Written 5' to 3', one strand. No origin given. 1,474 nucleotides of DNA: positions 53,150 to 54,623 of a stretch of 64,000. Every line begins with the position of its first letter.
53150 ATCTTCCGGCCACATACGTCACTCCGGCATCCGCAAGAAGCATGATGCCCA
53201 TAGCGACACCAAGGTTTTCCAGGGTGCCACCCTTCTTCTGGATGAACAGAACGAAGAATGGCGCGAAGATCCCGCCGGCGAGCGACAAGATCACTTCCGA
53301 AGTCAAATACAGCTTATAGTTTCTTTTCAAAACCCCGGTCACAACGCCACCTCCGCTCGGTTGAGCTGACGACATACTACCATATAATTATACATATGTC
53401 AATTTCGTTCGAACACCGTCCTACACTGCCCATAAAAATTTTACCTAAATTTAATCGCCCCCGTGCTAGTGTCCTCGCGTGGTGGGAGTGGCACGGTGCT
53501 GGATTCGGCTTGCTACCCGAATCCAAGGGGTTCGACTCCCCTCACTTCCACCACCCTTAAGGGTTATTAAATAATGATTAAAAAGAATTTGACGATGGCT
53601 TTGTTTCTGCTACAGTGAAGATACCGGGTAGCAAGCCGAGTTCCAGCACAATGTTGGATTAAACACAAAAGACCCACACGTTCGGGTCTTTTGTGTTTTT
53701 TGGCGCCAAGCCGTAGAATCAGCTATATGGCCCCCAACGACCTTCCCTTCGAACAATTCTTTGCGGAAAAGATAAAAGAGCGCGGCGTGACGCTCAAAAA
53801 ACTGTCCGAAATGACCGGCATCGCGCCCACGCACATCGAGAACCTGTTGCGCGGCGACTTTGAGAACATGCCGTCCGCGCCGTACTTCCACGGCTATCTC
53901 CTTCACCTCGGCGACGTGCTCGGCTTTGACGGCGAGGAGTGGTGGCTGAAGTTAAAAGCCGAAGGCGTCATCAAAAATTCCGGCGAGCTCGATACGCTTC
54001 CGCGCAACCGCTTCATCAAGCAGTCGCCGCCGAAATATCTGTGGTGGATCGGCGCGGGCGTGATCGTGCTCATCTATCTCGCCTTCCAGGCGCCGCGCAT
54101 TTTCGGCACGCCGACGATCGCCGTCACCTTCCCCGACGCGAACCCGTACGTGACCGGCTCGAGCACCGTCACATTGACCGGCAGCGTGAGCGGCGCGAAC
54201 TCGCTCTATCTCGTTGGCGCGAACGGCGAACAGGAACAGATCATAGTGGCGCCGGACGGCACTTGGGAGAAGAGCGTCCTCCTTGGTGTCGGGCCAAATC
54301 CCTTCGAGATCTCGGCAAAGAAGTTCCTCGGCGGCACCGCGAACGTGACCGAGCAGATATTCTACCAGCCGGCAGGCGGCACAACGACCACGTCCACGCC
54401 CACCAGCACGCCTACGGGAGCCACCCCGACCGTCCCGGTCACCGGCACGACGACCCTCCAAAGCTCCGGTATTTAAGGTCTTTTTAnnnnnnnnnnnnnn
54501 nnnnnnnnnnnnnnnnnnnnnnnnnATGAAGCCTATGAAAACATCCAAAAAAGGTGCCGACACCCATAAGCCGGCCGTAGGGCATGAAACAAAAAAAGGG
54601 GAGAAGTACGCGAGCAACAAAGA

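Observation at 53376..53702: tRNA-like / mini-tmRNA-like element with encoded CCA, an Ala-type G3:U70 pair and a tmRNA-like CUGGAUUCG motif, with a partial inverted copy and terminator downstream, next to a truncated MFS gene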

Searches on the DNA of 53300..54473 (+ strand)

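Call 4: search_rna_families(source=window, start=53300, end=53800, threshold=evalue, max_evalue=10, show_alignments=6)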
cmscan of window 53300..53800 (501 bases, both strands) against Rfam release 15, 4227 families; matches with E-value up to 10: 13.
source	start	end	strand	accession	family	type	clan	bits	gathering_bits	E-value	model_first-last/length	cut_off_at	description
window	53635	53697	+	RF02495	ohsC_RNA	Gene; antitoxin;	-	24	50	0.23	1-77/77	no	Oppression of Hydrophobic ORF by sRNA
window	53484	53549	+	RF01684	mascRNA-menRNA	Gene;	-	22.6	42.5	0.034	1-56/56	no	MALAT1-associated small cytoplasmic RNA/MEN beta RNA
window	53484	53550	+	RF00005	tRNA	Gene; tRNA;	CL00001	20.9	29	0.081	1-71/71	no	tRNA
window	53662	53737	-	RF00506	Thr_leader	Cis-reg; leader;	-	19.5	55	0.32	1-118/118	no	Threonine operon leader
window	53659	53698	-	RF03790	MIR8008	Gene; miRNA;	-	19.1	66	0.34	1-55/55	no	MIR8008 microRNA precursor family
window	53669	53747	-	RF02236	asX2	Gene; sRNA;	-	18.1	70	0.45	1-87/87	no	Xanthomonas sRNA asX2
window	53485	53553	+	RF00233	Tymo_tRNA-like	Cis-reg;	-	16.8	40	0.43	1-84/84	no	Tymovirus/Pomovirus/Furovirus tRNA-like 3' UTR element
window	53619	53697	+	RF01816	RsaA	Gene; sRNA;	-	15.8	50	4.7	1-134/134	no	RNA Staph. aureus A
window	53662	53733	-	RF00116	C0465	Gene; sRNA;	-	15.3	40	5.1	1-78/78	no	C0465 RNA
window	53642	53701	+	RF02278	Betaproteobacteria_toxic_sRNA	Gene; sRNA;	-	14.5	50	3.1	8-61/64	no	Betaproteobacteria toxic small RNA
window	53475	53558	+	RF01695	C4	Gene; antisense;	CL00128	14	45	8.5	1-87/87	no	C4 antisense RNA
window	53663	53696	+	RF04143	MIR869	Gene; miRNA;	-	10.3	330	4.9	1-298/298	no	MIR869 microRNA precursor family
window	53526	53542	+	RF04321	tmRNA_permuted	Gene;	-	9.9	47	9.2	36-52/213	no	permuted transfer-messenger RNA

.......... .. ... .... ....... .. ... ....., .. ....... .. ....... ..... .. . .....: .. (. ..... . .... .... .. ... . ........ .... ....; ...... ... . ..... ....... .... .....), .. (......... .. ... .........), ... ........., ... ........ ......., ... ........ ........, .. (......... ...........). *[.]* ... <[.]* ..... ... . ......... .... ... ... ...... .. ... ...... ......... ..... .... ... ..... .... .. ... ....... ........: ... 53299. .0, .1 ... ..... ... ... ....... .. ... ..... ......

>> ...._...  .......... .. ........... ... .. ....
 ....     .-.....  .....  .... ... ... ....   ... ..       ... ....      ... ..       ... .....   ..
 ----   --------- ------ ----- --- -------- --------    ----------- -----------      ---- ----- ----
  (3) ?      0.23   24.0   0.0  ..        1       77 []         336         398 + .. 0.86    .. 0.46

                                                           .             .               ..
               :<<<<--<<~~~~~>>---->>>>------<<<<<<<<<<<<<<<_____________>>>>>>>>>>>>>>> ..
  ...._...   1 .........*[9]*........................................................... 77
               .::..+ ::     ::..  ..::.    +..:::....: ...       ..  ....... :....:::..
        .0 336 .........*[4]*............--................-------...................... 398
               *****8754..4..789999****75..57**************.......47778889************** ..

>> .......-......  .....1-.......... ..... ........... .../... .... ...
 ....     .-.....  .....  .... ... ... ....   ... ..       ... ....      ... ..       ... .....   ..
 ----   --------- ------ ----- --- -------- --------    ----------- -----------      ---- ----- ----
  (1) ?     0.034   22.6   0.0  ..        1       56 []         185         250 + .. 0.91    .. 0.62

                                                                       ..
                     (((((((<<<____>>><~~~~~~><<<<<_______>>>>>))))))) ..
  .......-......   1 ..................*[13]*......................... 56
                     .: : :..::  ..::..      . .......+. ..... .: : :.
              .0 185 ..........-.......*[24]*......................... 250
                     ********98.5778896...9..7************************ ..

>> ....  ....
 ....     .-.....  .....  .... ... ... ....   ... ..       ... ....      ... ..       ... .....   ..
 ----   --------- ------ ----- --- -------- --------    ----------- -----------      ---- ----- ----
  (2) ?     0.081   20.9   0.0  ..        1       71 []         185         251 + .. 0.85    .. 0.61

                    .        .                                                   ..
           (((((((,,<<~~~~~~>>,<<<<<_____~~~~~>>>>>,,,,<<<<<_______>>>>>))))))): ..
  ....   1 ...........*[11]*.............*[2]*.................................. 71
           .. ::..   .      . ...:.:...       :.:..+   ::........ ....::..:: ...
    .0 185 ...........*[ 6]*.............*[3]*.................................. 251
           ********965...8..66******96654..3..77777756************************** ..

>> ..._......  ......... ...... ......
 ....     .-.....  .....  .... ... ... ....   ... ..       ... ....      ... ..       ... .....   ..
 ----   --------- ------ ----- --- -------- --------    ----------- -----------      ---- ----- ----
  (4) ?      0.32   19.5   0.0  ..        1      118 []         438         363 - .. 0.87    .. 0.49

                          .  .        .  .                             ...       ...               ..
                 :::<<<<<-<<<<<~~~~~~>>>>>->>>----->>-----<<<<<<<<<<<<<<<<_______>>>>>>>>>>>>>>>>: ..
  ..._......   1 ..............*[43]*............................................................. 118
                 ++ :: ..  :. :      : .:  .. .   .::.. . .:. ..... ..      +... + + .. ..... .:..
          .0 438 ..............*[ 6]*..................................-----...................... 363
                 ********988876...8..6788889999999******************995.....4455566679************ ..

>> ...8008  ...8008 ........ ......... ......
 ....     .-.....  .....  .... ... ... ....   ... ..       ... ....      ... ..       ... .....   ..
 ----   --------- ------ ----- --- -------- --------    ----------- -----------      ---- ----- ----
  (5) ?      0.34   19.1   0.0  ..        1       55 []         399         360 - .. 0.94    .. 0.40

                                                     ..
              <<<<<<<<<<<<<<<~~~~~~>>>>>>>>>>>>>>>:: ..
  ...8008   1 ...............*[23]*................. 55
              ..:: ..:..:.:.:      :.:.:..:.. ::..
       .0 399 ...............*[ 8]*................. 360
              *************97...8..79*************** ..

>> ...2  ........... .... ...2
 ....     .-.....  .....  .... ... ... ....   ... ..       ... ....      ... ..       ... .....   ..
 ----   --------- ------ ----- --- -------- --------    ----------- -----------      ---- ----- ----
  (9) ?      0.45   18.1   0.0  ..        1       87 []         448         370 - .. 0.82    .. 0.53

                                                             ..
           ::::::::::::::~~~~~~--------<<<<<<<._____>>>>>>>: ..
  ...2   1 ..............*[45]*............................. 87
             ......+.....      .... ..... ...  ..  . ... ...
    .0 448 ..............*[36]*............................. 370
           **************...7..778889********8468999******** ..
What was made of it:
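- On tRNA (RF00005 / ARAGORN): 20.9 bits against a gathering score of 29 (call 4).
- Closest known: CDS-less, TLD-only tmRNA forms: mycobacteriophage DS6A. Different: No tmRNA covariance model scores it (only 9.9 bits on the T loop, call 4).
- The tmRNA TLD signature (UCGAC in the D loop, GAC before the T arm) is absent, and no tmRNA model scores the element (call 4). No tmRNA model scores A beyond its T loop, and the TLD sequence signature is absent (call 4).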

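Call 15: search_rna_families(sources=[L001, L003, L005], threshold=gathering)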
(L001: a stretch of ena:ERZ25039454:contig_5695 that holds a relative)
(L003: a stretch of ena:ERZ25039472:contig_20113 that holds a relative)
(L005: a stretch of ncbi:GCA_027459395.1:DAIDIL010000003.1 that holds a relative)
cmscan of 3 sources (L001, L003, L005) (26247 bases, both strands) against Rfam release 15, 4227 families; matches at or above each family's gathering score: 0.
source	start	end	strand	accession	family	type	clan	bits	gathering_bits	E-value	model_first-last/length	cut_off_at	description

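Call 89: search_rna_families(sources=[L006, L007, L008, L009, L010, L014, L015, L017, L021, L022, L027, L028, L031, L039, L041, L042, L037, L034, L030, L029], threshold=gathering)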
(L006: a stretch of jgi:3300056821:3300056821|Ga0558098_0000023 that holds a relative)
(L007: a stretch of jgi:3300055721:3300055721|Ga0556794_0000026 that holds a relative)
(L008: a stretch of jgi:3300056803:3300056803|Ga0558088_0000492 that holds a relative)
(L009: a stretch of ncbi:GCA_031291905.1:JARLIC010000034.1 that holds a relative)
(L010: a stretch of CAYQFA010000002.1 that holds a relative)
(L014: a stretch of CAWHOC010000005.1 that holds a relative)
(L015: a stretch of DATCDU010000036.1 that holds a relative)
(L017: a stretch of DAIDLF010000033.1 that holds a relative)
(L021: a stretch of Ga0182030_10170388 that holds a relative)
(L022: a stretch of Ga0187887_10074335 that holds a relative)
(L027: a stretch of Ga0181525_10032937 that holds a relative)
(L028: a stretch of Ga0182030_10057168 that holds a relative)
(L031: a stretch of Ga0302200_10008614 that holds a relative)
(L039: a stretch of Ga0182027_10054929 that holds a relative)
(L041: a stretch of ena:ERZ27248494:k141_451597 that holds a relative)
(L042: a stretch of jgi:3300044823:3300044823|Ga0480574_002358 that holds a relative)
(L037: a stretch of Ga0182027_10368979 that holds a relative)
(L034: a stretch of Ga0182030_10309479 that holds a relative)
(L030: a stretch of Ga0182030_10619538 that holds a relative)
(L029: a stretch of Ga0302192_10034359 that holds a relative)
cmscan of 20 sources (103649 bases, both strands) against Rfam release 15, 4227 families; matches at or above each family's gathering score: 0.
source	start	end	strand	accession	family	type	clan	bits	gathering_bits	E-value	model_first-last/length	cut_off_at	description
